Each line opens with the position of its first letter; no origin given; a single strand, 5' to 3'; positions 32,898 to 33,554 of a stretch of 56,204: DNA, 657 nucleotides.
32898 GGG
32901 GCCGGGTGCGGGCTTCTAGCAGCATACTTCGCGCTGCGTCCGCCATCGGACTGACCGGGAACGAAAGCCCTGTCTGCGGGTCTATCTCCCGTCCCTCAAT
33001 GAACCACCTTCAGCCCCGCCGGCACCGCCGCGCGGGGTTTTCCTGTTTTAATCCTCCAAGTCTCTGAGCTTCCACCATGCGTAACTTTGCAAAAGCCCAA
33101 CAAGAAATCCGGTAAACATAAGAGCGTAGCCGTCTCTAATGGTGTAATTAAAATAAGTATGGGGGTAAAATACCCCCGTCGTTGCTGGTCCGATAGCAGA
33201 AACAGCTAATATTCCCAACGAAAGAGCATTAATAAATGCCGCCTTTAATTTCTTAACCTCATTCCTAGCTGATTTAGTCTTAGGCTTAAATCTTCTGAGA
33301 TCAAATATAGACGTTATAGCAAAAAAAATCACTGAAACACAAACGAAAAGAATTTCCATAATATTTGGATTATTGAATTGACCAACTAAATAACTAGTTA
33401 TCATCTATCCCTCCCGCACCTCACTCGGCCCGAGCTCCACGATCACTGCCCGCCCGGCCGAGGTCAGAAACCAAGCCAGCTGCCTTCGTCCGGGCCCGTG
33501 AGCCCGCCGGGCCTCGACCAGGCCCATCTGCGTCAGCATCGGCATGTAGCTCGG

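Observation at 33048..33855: Three-gene accessory operon beside attP, with a sharply AT-rich terminal cassette, co-oriented with the tRNA that integration would rebuild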

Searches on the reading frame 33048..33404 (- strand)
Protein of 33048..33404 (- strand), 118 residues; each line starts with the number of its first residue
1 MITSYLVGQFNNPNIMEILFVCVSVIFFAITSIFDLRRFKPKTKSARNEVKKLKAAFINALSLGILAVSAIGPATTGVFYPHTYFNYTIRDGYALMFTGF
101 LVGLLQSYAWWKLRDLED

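Call 7: search_protein_families(library=pfam, proteins=[window:33048-33404:-], max_evalue=1)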
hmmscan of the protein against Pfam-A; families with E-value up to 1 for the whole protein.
window:33048-33404:- (118 aa): 5 families
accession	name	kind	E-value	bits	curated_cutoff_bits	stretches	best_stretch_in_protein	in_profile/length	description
PF01027.25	Bax1-I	-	0.0094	16.2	34.1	1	3-63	137-192/207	Inhibitor of apoptosis-promoting Bax1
PF10318.15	7TM_GPCR_Srh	-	0.011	15.2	26.3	1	15-79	191-253/302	Serpentine type 7TM GPCR chemoreceptor Srh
PF06305.16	LapA_dom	-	0.019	15.3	28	1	5-55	10-61/64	Lipopolysaccharide assembly protein A domain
PF05961.16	Chordopox_A13L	-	0.13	13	24.1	1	18-62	7-55/69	Chordopoxvirus A13L protein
PF19579.4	FtsL_2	-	0.18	12.2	24.6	1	5-60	8-62/100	Bacteriodetes cell division protein (FtsL-like)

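Call 8: search_protein_families(library=phrogs, proteins=[window:33048-33404:-], max_evalue=1)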
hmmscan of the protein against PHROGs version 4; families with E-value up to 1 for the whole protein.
window:33048-33404:- (118 aa): 1 family
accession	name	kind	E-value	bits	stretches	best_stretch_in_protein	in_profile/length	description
phrog_27077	-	unknown function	0.032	15.8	1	3-44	83-124/127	-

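Call 9: search_protein_families(library=padloc, proteins=[window:33048-33404:-], max_evalue=1)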
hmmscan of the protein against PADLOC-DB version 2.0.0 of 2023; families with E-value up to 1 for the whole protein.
window:33048-33404:- (118 aa): 1 family
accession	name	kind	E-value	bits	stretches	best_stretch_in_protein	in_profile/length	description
PDLC03819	RTasSLATT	-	0.0084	13.8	1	10-55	52-98/176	DRT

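Call 10: find_homologous_proteins(query=window:33048-33404:-, max_evalue=0.01)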
Query window:33048-33404:- (118 aa): 1 proteins with E <= 0.01 among 33 candidates.
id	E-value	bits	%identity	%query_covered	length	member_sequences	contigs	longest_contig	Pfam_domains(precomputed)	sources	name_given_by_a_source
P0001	1.9e-29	120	50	100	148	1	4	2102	-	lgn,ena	-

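Call 12: find_encoding_contigs(protein=P0001, flank=10000, max_places=10)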
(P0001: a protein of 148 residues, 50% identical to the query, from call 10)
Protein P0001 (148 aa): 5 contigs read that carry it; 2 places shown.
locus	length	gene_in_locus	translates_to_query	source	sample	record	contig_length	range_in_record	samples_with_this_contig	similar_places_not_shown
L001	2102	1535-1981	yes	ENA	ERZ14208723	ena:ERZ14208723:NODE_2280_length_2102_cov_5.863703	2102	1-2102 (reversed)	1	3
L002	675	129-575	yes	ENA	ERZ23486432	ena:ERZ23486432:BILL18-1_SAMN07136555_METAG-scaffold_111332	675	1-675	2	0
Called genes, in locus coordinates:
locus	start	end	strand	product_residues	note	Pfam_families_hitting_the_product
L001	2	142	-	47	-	?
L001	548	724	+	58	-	-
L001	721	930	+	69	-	-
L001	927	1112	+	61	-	-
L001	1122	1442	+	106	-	-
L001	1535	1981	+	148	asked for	-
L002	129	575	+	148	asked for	-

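Call 13: find_encoding_contigs(protein=window:33048-33404:-, flank=10000, max_places=10)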
Protein window:33048-33404:- (118 aa): no gene with exactly this product is on record in the collection.

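Call 32: search_protein_representatives(alignment_id=A3)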
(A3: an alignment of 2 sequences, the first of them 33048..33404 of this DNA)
Query: 2 sequences, 118 profile positions. Proteins with E-value up to 0.001 (for the whole library): 5; up to 1e-10: 1; up to 1e-30: 1. The best 5 are listed.
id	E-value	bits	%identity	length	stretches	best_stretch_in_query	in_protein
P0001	1.6e-64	231.8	-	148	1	1-118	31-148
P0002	1.1e-08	51.7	-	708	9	60-90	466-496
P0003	1.8e-04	38.1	-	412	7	56-86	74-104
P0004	2.7e-04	37.5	-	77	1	38-118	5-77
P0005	8.7e-04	35.9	-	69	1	40-85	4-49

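Call 36: find_encoding_contigs(protein=P0004, flank=8000, max_places=6)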
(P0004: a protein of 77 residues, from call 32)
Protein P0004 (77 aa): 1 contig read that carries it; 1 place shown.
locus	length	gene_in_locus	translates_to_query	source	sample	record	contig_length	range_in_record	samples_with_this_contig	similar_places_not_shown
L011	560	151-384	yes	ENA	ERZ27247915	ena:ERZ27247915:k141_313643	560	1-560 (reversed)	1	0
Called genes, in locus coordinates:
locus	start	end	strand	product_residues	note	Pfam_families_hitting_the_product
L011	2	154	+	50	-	?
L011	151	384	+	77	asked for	-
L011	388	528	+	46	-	-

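Call 37: find_encoding_contigs(protein=P0005, flank=8000, max_places=6)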
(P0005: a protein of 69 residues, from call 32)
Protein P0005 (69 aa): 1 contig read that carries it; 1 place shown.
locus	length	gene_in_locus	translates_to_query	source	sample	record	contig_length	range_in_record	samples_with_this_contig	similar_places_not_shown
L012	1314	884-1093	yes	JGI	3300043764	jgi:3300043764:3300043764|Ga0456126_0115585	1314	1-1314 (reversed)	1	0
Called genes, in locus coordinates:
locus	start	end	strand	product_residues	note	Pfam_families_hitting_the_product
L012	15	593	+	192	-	PF12770:CHAT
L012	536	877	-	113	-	-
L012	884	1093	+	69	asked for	-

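Call 40: find_homologous_proteins(query=A4, max_evalue=0.01)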
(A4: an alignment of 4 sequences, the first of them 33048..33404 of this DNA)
Query A4 (4 sequences) (118 aa, profile of the alignment): 13 proteins with E <= 0.01 among 811 candidates.
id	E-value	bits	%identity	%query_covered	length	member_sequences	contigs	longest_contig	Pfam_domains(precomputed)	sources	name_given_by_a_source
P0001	2.4e-39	151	50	100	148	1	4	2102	-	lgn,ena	-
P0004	2.8e-28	116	38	69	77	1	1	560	-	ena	-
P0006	7.2e-25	105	37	69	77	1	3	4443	-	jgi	jgi:hypothetical protein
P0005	1.9e-22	97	39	39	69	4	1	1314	-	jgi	jgi:hypothetical protein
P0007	1.2e-9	56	32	64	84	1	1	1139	-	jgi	jgi:hypothetical protein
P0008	1.5e-7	49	32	64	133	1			-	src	-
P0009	4.0e-7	48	33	64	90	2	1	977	-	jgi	jgi:hypothetical protein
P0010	2.0e-6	46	42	32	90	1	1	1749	-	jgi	jgi:hypothetical protein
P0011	1.1e-5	43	42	31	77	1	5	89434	-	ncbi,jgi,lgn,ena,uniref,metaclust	ncbi:hypothetical protein [Tardiphaga sp.]|jgi:hypothetical protein|uniref:hypothetical protein n=1 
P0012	2.5e-5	42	50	19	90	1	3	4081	-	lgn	-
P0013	7.8e-5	41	33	25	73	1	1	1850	-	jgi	jgi:hypothetical protein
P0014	2.1e-3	36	56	14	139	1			-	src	-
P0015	6.1e-3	35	50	19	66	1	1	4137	-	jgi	jgi:hypothetical protein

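Call 41: find_encoding_contigs(protein=P0011, flank=8000, max_places=4)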
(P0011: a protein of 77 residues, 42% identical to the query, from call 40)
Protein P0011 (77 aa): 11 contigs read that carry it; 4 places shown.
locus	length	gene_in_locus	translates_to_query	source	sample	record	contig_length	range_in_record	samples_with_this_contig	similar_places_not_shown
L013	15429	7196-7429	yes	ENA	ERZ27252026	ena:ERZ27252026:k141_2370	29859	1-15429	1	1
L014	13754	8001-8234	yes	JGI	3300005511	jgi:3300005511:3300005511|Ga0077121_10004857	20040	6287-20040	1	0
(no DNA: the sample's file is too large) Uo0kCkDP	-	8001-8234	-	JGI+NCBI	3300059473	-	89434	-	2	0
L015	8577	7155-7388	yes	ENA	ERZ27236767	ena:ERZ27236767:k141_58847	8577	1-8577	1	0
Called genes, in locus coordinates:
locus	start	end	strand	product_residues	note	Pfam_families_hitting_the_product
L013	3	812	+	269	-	?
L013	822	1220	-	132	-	PF06094:GGACT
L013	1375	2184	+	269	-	PF05013:FGase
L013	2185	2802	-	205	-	PF01810:LysE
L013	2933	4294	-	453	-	PF05150:Legionella_OMP (weak)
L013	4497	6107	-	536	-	PF00501:AMP-binding, PF13193:AMP-binding_C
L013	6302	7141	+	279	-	PF07386:DUF1499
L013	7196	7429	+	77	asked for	-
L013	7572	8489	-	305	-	PF00753:Lactamase_B, PF17778:WHD_BLACT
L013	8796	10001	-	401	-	PF02771:Acyl-CoA_dh_N, PF02770:Acyl-CoA_dh_M, PF00441:Acyl-CoA_dh_1, PF08028:Acyl-CoA_dh_2 (faint)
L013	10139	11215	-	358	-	PF00926:DHBP_synthase, PF00925:GTP_cyclohydro2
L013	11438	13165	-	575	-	PF00999:Na_H_Exchanger, PF02254:TrkA_N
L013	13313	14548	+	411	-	PF00155:Aminotran_1_2, PF12897:Asp_aminotransf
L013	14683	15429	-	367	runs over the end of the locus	PF10282:Lactonase, PF08450:SGL (faint)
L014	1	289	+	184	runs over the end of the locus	PF06778:Chlor_dismutase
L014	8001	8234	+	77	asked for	-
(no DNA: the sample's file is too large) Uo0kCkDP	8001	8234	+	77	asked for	-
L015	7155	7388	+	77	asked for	-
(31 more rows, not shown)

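Call 42: find_encoding_contigs(protein=P0006, flank=5000, max_places=3)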
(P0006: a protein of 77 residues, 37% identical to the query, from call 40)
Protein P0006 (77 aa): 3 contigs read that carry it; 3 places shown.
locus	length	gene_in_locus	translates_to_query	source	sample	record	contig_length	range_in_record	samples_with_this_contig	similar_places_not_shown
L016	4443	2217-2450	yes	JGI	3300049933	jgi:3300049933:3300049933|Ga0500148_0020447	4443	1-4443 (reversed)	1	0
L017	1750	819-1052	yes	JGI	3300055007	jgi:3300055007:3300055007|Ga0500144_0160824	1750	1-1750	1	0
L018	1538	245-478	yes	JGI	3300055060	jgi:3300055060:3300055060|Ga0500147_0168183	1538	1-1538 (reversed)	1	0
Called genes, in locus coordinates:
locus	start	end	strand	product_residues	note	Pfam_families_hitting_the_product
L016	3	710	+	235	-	?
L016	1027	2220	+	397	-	PF00162:PGK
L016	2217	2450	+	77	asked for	-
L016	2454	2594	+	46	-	-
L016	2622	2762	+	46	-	-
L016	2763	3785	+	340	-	PF00274:Glycolytic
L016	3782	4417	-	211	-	PF00561:Abhydrolase_1, PF12146:Hydrolase_4 (weak), PF12697:Abhydrolase_6, PF06821:Ser_hydrolase (faint)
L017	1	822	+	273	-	?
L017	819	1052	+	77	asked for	-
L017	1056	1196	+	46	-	-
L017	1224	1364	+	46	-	-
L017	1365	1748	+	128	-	?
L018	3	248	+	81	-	?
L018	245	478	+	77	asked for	-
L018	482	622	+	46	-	-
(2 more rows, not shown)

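Call 44: search_protein_families(library=pfam, proteins=[P0006, P0009, P0010, P0011, P0012, P0007, P0013], max_evalue=1)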
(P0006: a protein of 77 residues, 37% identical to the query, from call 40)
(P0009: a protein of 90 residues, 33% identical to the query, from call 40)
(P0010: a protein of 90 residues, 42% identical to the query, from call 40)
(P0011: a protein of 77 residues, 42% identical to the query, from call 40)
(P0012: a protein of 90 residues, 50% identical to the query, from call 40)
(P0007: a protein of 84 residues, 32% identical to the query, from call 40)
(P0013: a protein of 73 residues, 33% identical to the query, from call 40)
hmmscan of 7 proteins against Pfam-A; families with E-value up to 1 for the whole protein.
P0006 (77 aa): 1 family
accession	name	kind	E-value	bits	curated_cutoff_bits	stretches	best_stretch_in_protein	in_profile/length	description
PF11239.13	DUF3040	-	0.11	13.1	24.7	1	5-62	30-78/84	Protein of unknown function (DUF3040)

P0009 (90 aa): 1 family
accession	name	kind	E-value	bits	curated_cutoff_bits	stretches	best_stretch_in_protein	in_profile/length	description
PF11391.13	DUF2798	-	0.11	13.1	23.5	0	19-39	32-52/59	Protein of unknown function (DUF2798)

P0010 (90 aa): 0 families

P0011 (77 aa): 0 families

P0012 (90 aa): 1 family
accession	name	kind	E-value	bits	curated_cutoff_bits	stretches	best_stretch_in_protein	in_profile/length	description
PF17310.7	DUF5357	-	0.16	11.1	25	1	18-43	76-101/322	Family of unknown function (DUF5357)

P0007 (84 aa): 0 families

P0013 (73 aa): 0 families

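Call 45: search_protein_families(library=ncbifam, proteins=[window:33048-33404:-, P0006, P0009, P0010, P0011, P0012], max_evalue=1)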
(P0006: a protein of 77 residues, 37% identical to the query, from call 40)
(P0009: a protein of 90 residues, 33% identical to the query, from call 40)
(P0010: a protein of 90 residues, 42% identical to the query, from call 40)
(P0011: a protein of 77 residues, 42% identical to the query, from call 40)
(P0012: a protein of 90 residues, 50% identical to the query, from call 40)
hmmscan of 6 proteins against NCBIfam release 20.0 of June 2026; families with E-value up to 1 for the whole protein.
window:33048-33404:- (118 aa): 4 families
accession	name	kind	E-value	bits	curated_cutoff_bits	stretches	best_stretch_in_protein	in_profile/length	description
NF046000.1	MAG1210_fam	subfamily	0.02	13.5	275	1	9-56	90-137/550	MAG1210 family protein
NF033904.1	LlsX_fam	subfamily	0.13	12.4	29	1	6-36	59-89/90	LlsX family protein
NF045889.1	ICE_Mbov_0396_TM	equivalog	0.13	11.7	70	1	14-67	53-104/306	Mbov_0396 family ICE element transmembrane protein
NF008825.0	PRK11875.1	equivalog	0.26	11.1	55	1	18-30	9-21/31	photosystem II reaction center protein T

P0006 (77 aa): 1 family
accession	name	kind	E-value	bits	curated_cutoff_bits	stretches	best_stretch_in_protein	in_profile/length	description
NF047839.1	PspM_Rv2743c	equivalog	0.19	11.6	80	1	5-73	6-67/220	phage shock envelope stress response protein PspM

P0009 (90 aa): 1 family
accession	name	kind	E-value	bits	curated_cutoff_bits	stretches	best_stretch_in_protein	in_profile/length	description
NF033633.1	SLATT_2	domain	0.21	11.2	40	1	11-43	40-72/182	SLATT domain-containing protein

P0010 (90 aa): 1 family
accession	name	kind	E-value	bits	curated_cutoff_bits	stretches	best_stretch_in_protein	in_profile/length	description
NF053757.1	BclibactTpBcbE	equivalog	0.02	13.8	600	1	18-78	105-164/394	bacillibactin exporter BcbE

P0011 (77 aa): 2 families
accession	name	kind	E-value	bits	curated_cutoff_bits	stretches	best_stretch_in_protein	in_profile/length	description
NF005628.0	PRK07377.1-4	equivalog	0.07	12.9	151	1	22-61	32-72/195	hypothetical protein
NF052277.1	lmo0954_fam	equivalog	0.085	13.5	40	1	47-73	16-42/89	lmo0954 family membrane protein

P0012 (90 aa): 0 families

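Call 48: find_related_loci(query=A4, collection=viral_contigs, flank=5000)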
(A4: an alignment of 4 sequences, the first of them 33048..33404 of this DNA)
Query A4 (118 aa) in viral_contigs; peptide patterns used: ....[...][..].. (x = any residue, [..] = any of these).
45 stretches matched a pattern, but none encodes a relative of the query by tblastn (E <= 1e-3).

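Call 76: predict_structure(alignment_id=A6)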
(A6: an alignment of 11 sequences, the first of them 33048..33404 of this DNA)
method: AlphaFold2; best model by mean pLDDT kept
length: 118 residues; sequences in the alignment: 11
mean_pLDDT: 74.3   pTM: 0.50
mean pLDDT of the five models: 74.3, 73.2, 71.5, 70.6, 68.6
residues with pLDDT >= 90: 0; 70-90: 78; 50-70: 40; < 50: 0
segments of 3 or more residues with pLDDT < 50: none
pLDDT, mean of each block of 10 residues (from residue 1): 65 73 76 63 83 86 79 64 67 78 83 75
secondary structure, 60 per line:
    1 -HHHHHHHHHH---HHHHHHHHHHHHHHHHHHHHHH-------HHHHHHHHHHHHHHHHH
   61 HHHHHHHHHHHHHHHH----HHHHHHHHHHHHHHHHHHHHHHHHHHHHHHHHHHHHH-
elements in order: H2-11 H15-36 H44-76 H81-117

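Call 88: fold_search(model_id=the predicted structure, library=pdb)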
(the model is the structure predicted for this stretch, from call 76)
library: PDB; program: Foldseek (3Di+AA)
matches with E <= 10: 27; with E <= 0.001: 0
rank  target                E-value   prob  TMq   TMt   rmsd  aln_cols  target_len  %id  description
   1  6wlw_T                3.1e+00  0.28  0.39  0.50   4.5        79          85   20  The Vo region of human V-ATPase in state 1 (focused refinement) (released 2020-11-11)
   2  7uq2_A                4.1e+00  0.38  0.49  0.63   4.5        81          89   16  Vs.4 from T4 phage in complex with cGAMP (released 2023-02-08)
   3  3atp_B                4.4e+00  0.07  0.23  0.18  12.7        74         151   18  Structure of the ligand binding domain of the bacterial serine chemoreceptor Tsr with ligand (released 2011-10-19)
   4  9qdm_C                5.6e+00  0.08  0.35  0.29  13.1       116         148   18  CRYO-EM STRUCTURE OF THE YEAST RESPIRATORY COMPLEX II WITH THE INHIBITOR BIXAFEN (released 2026-02-11)
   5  4zwt_M                5.6e+00  0.06  0.26  0.26  16.5       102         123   14  Crystal Structure of the Bacteriophage T4 recombination mediator protein UvsY, Lattice Type IV (released 2016-03-02)
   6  6n3q_A                6.3e+00  0.06  0.29  0.11  10.9       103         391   18  Cryo-EM structure of the yeast Sec complex (released 2018-12-19)
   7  7qsm_A                6.7e+00  0.05  0.29  0.31  16.5       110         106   13  Bovine complex I in lipid nanodisc, Deactive-ligand (composite) (released 2022-05-25)
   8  4zwt_B                6.7e+00  0.05  0.26  0.25  16.5       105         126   13  Crystal Structure of the Bacteriophage T4 recombination mediator protein UvsY, Lattice Type IV (released 2016-03-02)
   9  7p3r_B                6.7e+00  0.04  0.25  0.12  23.6       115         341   16  Helical structure of the toxin MakA from Vibrio cholera (released 2022-02-23)
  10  7uq2_B                7.1e+00  0.25  0.49  0.63   4.0        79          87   15  Vs.4 from T4 phage in complex with cGAMP (released 2023-02-08)
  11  9cfc_T                7.1e+00  0.15  0.39  0.51   4.4        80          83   20  Cryo-EM structure of human kidney V-ATPase state 2 (released 2025-08-06)
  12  7tyz_A                7.1e+00  0.06  0.36  0.06  25.4       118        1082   15  Cryo-EM structure of SARS-CoV-2 spike in complex with FSR22, an anti-SARS-CoV-2 DARPin (released 2022-12-07)
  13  9hny_DI               7.1e+00  0.03  0.22  0.09  14.1       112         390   15  Mitoribosomal small subunit in complex with Mettl15 and Mettl17 (released 2025-03-26)
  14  4xef_D                7.5e+00  0.09  0.40  0.36   7.6       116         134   13  Pyk2-FAT complexed with Leupaxin LD motif LD1 (released 2015-12-23)
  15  8j07_k3               7.5e+00  0.03  0.22  0.06  13.5       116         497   11  96nm repeat of human respiratory doublet microtubule and associated axonemal complexes (released 2023-07-26)
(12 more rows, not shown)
